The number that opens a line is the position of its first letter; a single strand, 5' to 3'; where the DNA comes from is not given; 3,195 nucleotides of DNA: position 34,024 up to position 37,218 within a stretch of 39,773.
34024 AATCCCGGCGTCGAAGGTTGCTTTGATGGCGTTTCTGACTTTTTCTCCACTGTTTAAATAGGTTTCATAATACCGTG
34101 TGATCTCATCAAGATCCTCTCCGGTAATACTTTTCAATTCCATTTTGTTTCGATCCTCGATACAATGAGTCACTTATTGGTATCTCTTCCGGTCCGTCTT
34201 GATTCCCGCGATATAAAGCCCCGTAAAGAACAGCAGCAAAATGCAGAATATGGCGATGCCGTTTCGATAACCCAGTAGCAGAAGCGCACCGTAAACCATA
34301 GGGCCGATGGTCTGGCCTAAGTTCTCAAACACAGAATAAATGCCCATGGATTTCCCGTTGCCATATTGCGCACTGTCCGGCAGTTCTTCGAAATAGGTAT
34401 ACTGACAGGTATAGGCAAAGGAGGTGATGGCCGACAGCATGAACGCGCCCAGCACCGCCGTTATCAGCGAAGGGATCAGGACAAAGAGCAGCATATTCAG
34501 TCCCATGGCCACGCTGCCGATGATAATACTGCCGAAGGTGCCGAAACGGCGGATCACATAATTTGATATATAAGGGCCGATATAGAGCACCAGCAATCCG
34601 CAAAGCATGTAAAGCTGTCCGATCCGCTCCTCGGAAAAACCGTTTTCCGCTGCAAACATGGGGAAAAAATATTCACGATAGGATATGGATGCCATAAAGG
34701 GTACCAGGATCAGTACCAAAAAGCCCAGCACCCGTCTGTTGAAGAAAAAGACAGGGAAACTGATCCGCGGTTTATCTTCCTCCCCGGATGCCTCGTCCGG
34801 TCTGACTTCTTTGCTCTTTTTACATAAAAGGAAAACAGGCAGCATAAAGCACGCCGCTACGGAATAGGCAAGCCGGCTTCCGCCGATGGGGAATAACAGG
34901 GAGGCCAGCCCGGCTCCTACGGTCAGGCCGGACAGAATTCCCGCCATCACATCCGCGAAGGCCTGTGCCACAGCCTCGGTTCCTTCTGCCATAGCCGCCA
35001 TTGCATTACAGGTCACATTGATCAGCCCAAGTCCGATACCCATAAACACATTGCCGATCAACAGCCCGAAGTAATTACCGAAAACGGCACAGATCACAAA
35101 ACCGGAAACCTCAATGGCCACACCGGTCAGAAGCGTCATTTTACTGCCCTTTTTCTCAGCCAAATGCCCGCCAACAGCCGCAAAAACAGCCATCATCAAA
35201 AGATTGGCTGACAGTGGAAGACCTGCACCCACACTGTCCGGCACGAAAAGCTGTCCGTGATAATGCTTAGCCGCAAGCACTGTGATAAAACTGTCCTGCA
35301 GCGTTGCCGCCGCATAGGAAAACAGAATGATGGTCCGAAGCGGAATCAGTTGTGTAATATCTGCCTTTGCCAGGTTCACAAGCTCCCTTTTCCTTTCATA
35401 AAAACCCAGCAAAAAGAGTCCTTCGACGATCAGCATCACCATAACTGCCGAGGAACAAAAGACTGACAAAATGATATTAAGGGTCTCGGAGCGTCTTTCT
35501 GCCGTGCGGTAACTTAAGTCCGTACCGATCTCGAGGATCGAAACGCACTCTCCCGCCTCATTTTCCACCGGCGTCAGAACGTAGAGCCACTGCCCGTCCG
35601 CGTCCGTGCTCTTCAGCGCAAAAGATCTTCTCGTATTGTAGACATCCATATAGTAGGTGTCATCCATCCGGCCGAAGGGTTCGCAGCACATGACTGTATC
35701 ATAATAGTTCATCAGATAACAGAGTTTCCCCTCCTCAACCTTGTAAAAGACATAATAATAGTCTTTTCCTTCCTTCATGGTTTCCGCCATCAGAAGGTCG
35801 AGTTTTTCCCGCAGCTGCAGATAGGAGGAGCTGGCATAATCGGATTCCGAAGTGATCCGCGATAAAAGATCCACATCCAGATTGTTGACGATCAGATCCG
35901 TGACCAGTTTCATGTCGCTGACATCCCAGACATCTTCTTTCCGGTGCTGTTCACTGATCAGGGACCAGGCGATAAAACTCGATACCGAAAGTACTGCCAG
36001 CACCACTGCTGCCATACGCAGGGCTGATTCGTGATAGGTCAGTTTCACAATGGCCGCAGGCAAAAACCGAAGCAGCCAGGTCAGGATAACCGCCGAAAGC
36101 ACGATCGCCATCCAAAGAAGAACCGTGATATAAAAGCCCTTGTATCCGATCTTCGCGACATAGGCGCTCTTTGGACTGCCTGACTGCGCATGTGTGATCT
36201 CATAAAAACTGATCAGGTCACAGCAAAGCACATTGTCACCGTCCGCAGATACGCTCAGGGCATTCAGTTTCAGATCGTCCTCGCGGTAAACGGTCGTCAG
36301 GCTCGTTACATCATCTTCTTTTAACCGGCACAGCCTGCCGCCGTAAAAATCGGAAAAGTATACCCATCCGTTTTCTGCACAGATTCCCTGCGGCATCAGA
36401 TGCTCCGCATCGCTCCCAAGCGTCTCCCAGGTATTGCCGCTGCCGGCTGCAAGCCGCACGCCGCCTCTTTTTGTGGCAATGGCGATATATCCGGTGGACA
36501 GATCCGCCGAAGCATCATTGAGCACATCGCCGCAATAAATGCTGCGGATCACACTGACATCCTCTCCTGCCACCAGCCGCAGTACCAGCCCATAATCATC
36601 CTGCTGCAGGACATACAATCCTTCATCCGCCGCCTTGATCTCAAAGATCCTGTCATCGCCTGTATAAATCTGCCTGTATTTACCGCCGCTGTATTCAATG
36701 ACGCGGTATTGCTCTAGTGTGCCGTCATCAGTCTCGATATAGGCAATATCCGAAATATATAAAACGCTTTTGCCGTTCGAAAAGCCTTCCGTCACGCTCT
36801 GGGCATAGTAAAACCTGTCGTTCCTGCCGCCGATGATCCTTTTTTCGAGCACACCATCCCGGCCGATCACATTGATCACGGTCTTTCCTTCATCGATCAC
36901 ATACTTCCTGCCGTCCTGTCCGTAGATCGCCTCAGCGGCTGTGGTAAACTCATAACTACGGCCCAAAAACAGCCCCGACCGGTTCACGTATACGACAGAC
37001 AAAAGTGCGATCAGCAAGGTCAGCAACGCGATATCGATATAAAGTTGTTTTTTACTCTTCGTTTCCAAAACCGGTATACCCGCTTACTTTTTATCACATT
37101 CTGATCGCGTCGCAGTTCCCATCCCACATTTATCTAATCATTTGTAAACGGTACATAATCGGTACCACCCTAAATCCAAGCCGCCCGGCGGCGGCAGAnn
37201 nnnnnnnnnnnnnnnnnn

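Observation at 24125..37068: Compact seven-gene membrane signalling cluster with no DNA-binding output: candidate undescribed sensory system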

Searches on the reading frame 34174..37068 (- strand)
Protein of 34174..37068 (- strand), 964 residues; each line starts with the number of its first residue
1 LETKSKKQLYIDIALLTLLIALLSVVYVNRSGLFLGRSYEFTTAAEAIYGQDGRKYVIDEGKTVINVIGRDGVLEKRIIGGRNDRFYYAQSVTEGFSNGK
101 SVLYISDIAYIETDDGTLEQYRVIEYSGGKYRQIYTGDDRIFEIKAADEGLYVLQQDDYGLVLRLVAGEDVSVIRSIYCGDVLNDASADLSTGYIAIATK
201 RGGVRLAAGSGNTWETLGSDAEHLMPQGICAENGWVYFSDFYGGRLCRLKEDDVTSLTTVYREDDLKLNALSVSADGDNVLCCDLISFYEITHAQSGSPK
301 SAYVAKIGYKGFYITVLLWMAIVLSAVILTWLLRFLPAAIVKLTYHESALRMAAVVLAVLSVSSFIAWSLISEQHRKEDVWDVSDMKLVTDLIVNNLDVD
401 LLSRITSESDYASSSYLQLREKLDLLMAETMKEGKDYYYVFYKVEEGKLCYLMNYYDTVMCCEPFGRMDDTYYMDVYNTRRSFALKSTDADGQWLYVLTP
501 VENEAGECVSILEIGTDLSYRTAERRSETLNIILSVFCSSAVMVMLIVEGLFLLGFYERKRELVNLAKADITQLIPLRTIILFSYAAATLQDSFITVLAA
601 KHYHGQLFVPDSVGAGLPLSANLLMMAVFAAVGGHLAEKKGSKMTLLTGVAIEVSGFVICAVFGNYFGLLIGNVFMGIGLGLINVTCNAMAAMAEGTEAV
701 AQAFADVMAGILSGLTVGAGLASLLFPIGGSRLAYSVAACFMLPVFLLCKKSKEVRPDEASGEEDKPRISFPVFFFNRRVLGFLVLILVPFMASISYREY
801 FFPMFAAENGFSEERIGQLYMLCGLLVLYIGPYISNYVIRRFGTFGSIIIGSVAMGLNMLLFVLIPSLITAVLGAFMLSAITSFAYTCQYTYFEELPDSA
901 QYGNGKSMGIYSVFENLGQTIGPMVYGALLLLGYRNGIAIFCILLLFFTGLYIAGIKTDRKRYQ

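Call 4: search_protein_families(library=pfam, proteins=[window:34174-37068:-], max_evalue=0.01)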
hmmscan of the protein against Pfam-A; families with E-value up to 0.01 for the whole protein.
window:34174-37068:- (964 aa): 1 family
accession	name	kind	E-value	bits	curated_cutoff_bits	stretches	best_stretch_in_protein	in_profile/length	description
PF07690.21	MFS_1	-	3.9e-28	98.8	33.4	2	582-898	2-324/347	Major Facilitator Superfamily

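Call 6: search_protein_families(library=ncbifam, proteins=[window:34174-37068:-], max_evalue=0.01)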
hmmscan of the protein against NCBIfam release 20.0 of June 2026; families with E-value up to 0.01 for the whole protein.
window:34174-37068:- (964 aa): 6 families
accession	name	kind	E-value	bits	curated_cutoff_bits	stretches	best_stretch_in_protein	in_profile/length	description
TIGR02718.1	sider_RhtX_FptX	subfamily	2.2e-08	33.4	356.15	1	686-874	117-304/390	RhtX/FptX family siderophore transporter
TIGR00880.1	2_A_01_02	superfamily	2.1e-07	31.2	131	1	622-748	3-133/141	multidrug resistance protein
TIGR00895.1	2A0115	subfamily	1.9e-05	23.8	418.55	1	611-747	50-184/398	aromatic acid/H+ symport family MFS transporter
TIGR00901.2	2A0125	subfamily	2.2e-05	23.3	350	1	722-883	160-332/417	AmpG family muropeptide MFS transporter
NF008586.0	PRK11551.1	equivalog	0.00034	19.7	410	1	611-939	48-377/406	3-(3-hydroxy-phenyl)propionate transporter MhpT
NF008654.0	PRK11652.1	equivalog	0.00039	19.4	479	1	620-878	51-305/397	multidrug efflux MFS transporter EmrD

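Call 24: find_homologous_proteins(query=window:34174-37068:-, max_evalue=0.00001)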
Query window:34174-37068:- (964 aa): 16 proteins with E <= 0.00001 among 8000 candidates.
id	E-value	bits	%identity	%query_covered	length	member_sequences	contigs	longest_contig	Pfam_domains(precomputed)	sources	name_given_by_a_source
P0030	0.0e+0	2123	99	100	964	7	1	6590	PF07690.22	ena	-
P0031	0.0e+0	1669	76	99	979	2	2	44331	PF07690.22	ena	-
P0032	0.0e+0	1439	66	100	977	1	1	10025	PF07690.22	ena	-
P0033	0.0e+0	1413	64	100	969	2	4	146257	PF07690.22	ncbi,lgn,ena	-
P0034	0.0e+0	1326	62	100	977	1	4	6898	PF07690.22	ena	-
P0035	0.0e+0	1280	60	100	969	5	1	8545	PF07690.22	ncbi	-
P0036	0.0e+0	1158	56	97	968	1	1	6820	PF07690.22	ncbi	-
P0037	0.0e+0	1153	55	100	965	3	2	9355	PF07690.22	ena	-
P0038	0.0e+0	1116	59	89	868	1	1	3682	PF07690.22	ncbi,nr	ncbi:MAG: MFS transporter, partial [Lachnospiraceae bacterium]|nr:MFS transporter [Lachnospiraceae b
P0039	0.0e+0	1090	61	85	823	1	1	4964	PF07690.22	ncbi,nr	ncbi:MAG: MFS transporter, partial [Lachnospiraceae bacterium]|nr:MFS transporter [Lachnospiraceae b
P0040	0.0e+0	1043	52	97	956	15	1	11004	PF07690.22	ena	-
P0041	0.0e+0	1027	51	98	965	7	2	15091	PF07690.22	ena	-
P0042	3.1e-286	971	48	98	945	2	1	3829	PF07690.22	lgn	-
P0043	2.3e-70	256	27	64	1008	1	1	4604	PF00083.31,PF07690.22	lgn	-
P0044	3.5e-50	189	24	84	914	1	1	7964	PF00083.31,PF07690.22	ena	-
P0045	2.5e-27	114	24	49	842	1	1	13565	PF07690.22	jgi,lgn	jgi:predicted MFS family arabinose efflux permease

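Call 25: find_encoding_contigs(protein=P0044, flank=10000, max_places=2)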
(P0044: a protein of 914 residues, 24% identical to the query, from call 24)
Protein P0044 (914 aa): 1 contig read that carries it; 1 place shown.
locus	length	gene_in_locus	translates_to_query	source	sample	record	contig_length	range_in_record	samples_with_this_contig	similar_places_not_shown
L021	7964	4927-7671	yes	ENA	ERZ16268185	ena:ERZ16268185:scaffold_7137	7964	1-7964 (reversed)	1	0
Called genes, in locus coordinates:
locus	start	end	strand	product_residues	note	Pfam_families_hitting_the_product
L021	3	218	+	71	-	?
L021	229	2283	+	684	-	PF03412:Peptidase_C39, PF00005:ABC_tran (weak)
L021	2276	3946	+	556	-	PF00005:ABC_tran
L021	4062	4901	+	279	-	PF09924:LPG_synthase_C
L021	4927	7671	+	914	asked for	PF07690:MFS_1, PF00083:Sugar_tr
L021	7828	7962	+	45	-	?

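Call 26: find_encoding_contigs(protein=P0045, flank=10000, max_places=2)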
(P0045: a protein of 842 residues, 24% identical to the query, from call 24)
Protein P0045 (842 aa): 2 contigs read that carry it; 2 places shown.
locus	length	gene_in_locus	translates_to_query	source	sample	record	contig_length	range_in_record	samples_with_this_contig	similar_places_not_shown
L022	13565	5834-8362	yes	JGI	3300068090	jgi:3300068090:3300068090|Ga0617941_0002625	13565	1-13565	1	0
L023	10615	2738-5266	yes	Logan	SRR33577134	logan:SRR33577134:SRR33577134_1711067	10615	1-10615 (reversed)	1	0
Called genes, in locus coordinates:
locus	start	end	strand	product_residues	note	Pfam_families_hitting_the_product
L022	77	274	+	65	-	-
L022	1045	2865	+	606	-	PF00072:Response_reg, PF00990:GGDEF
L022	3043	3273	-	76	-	-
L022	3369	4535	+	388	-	PF04392:ABC_sub_bind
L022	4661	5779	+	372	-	PF01678:DAP_epimerase (weak)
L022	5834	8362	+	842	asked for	PF07690:MFS_1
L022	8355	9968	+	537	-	-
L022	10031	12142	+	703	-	PF08269:dCache_2, PF17200:sCache_2, PF02743:dCache_1 (faint), PF17201:Cache_3-Cache_2 (weak), PF17200:sCache_2 (weak), PF17201:Cache_3-Cache_2, PF00512:HisKA, PF02518:HATPase_c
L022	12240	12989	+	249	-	PF00899:ThiF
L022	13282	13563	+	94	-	?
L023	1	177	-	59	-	?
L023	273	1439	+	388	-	PF04392:ABC_sub_bind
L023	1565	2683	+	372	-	PF01678:DAP_epimerase (weak)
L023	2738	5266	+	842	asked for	PF07690:MFS_1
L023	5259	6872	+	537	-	-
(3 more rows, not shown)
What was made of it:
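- An SBP of the related ABC_sub_bind family sits next to a distant MFS relative in L022 (call 26).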

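Call 27: find_encoding_contigs(protein=P0043, flank=10000, max_places=2)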
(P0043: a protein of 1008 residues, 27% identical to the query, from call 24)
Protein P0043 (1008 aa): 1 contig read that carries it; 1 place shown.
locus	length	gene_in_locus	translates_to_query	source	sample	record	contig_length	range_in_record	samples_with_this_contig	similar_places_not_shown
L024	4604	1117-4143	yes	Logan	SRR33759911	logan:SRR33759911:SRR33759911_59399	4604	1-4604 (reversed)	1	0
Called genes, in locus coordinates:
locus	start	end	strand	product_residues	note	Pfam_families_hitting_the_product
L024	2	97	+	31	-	?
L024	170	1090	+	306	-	PF09924:LPG_synthase_C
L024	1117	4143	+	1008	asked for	PF07690:MFS_1, PF00083:Sugar_tr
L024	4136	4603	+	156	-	?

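Call 43: search_protein_families(library=pfam, proteins=[L022:8355-9968:+], max_evalue=0.001)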
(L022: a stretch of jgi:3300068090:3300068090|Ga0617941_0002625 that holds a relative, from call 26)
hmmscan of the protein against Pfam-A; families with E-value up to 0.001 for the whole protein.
L022:8355-9968:+ (537 aa): 0 families

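Call 60: search_protein_families(library=padloc, proteins=[window:34174-37068:-], max_evalue=0.001)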
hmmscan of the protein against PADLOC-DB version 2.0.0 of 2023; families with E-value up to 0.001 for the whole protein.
window:34174-37068:- (964 aa): 0 families

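Call 80: find_related_loci(query=A5, collection=metagenome_contigs, flank=8000)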
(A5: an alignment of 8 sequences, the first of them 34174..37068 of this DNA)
Query A5 (964 aa) in metagenome_contigs; peptide patterns used: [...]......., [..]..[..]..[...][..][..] (x = any residue, [..] = any of these).
324 stretches matched a pattern; 117 encode a relative of the query (tblastn E <= 1e-3); the best 80 are kept; 80 distinct loci.
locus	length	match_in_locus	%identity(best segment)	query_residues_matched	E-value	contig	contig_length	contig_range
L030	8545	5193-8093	60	1-962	0e+0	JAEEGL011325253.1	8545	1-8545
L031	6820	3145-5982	55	29-964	0e+0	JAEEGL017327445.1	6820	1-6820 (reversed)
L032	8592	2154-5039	54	30-954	0e+0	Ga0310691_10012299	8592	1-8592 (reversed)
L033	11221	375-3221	51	26-964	0e+0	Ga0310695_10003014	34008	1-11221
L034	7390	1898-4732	47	10-953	0e+0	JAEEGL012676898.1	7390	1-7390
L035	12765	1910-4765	46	10-964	0e+0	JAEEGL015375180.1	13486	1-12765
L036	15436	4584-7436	43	14-953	0e+0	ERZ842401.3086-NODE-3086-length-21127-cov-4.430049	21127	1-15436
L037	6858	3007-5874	40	1-946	0e+0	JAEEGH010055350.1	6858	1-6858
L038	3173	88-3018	37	1-961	0e+0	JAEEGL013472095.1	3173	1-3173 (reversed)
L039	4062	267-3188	37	2-964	0e+0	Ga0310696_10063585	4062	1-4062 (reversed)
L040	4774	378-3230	37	25-964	0e+0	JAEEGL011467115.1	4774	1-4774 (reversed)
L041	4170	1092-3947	37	4-945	0e+0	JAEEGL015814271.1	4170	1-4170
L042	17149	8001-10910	36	6-964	1e-178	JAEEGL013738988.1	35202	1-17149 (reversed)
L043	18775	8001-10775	36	27-942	1e-176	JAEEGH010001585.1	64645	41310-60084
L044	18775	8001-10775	36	27-942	1e-176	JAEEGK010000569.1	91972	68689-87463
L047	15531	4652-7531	36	4-953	3e-175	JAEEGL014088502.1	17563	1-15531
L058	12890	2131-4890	33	39-948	1e-163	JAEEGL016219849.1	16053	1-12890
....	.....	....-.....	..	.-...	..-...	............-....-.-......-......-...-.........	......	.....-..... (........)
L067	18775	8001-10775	32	4-932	1e-127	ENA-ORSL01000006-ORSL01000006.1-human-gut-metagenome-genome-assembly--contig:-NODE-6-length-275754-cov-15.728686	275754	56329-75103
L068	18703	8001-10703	32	38-940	5e-126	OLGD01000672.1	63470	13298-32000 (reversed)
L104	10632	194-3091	24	6-955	3e-49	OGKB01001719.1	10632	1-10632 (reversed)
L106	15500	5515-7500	24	312-964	7e-47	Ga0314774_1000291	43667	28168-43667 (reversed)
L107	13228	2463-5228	24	50-938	3e-45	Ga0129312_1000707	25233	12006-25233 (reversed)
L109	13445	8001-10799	23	50-948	2e-44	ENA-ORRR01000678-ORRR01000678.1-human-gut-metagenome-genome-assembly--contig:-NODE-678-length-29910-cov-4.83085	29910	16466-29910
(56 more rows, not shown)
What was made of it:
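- Tried and rejected: It was repeated with alignment A5 (call 80).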

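Call 86: search_protein_families(library=pfam, proteins=[L058:7114-9300:+, L047:911-3091:+, L067:3367-5472:+, L067:5487-6587:+, L067:13197-15134:+, L067:15170-16024:+, L067:314-3328:+, L067:6944-7582:+, L068:3-2162:+, L107:1423-2325:+], max_evalue=0.001)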
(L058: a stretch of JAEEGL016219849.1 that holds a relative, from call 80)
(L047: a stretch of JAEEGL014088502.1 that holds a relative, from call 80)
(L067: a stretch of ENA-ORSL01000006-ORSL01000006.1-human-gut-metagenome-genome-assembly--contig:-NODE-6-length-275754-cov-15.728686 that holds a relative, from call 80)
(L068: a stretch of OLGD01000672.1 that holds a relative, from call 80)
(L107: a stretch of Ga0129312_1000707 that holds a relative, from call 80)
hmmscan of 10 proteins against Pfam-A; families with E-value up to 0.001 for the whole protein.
L058:7114-9300:+ (728 aa): 10 families
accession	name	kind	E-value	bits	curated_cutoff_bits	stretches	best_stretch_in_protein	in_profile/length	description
PF00004.35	AAA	-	8.2e-30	104.4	21.2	1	512-635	1-128/131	ATPase family associated with various cellular activities (AAA)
PF22977.2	WHD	-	1e-09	38.8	27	1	18-223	12-218/221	Winged helix domain, variant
PF05496.18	RuvB_N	-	6.6e-07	29.7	27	1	512-584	36-101/159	Holliday junction DNA helicase RuvB P-loop domain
PF13191.12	AAA_16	-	2.6e-06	28.5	32.6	0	507-536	22-51/167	AAA ATPase domain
PF20720.3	nSTAND3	-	2.8e-06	27.5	27.2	0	512-575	20-73/155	Novel STAND NTPase 3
PF13173.12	AAA_14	-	5.9e-06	26.7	27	0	512-593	5-88/129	AAA domain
PF13401.12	AAA_22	-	1.9e-05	25.4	27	0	512-544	8-43/130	AAA domain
PF13238.12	AAA_18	-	0.00043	21.2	29.4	0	512-550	1-28/128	AAA domain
PF07728.20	AAA_5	-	0.00046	20.6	22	0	512-577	2-76/139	AAA domain (dynein-related subfamily)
PF06068.19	TIP49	-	0.00071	19.3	23.8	0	509-554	50-97/347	TIP49 P-loop domain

L047:911-3091:+ (726 aa): 6 families
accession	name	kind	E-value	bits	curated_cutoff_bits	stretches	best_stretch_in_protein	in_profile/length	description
PF00004.35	AAA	-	2e-28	99.9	21.2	1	507-632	1-130/131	ATPase family associated with various cellular activities (AAA)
PF22977.2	WHD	-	4e-16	59.8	27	1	13-222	8-213/221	Winged helix domain, variant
PF06068.19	TIP49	-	0.00033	20.4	23.8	1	498-571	46-114/347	TIP49 P-loop domain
PF24883.2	NPHP3_N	-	0.00037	21.2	24.8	0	503-580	21-96/164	Nephrocystin 3, N-terminal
PF13401.12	AAA_22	-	0.00041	21.1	27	0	505-537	6-41/130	AAA domain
PF05496.18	RuvB_N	-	0.00066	19.9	27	0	507-576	36-98/159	Holliday junction DNA helicase RuvB P-loop domain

L067:3367-5472:+ (701 aa): 1 family
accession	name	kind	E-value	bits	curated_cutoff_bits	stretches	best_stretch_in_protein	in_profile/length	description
PF04865.19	Baseplate_J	-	7.6e-07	29.1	21.1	1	460-636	70-244/255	Baseplate J-like protein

L067:5487-6587:+ (366 aa): 1 family
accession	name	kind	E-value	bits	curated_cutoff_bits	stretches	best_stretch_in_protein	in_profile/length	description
PF09684.15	Tail_P2_I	-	3.5e-07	30.6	20.6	1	194-265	26-96/139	Phage tail protein (Tail_P2_I)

L067:13197-15134:+ (645 aa): 1 family
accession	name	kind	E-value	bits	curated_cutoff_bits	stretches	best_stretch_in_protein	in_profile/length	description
PF15521.11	Ntox11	-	6.3e-109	364.3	25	1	351-601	1-294/294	Novel toxin 11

L067:15170-16024:+ (284 aa): 3 families
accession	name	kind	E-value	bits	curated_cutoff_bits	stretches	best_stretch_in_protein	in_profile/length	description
PF13508.13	Acetyltransf_7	-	6.1e-07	30.2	27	1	42-120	10-83/84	Acetyltransferase (GNAT) domain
PF00583.31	Acetyltransf_1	-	4.1e-05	24.3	20.7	0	40-90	38-91/116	Acetyltransferase (GNAT) family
PF13673.13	Acetyltransf_10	-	8.7e-05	22.9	23.6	1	11-124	7-112/128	Acetyltransferase (GNAT) domain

L067:314-3328:+ (1004 aa): 0 families

L067:6944-7582:+ (212 aa): 6 families
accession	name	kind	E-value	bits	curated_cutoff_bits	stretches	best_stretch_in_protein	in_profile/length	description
PF00005.33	ABC_tran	-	3.4e-35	122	25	1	19-166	1-136/137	ABC transporter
PF13304.12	AAA_21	-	4.4e-05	24.1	27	0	152-198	251-300/304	AAA domain, putative AbiEii toxin, Type IV TA system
PF13401.12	AAA_22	-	0.00013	22.8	27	1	31-164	7-92/130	AAA domain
PF06414.18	Zeta_toxin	-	0.00036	20.5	22.3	1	32-66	19-53/199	Zeta toxin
PF13173.12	AAA_14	-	0.00056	20.4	27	1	33-73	6-46/129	AAA domain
PF13191.12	AAA_16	-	0.00088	20.2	32.6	1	33-75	28-64/167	AAA ATPase domain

L068:3-2162:+ (719 aa): 1 family
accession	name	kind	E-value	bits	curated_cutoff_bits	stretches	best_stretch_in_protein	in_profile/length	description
PF02493.26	MORN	-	4e-09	36.3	22.5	0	116-137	1-22/23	MORN repeat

L107:1423-2325:+ (300 aa): 1 family
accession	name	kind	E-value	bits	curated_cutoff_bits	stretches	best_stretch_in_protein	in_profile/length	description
PF09924.15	LPG_synthase_C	-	8.6e-11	41.9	27.5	1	36-293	17-296/298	Phosphatidylglycerol lysyltransferase, C-terminal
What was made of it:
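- Closest known: Enzyme–MFS pairs: Blt–BltD. Same: The most distant relatives pair the MFS gene with LPG_synthase_C (calls 25, 27, 86).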
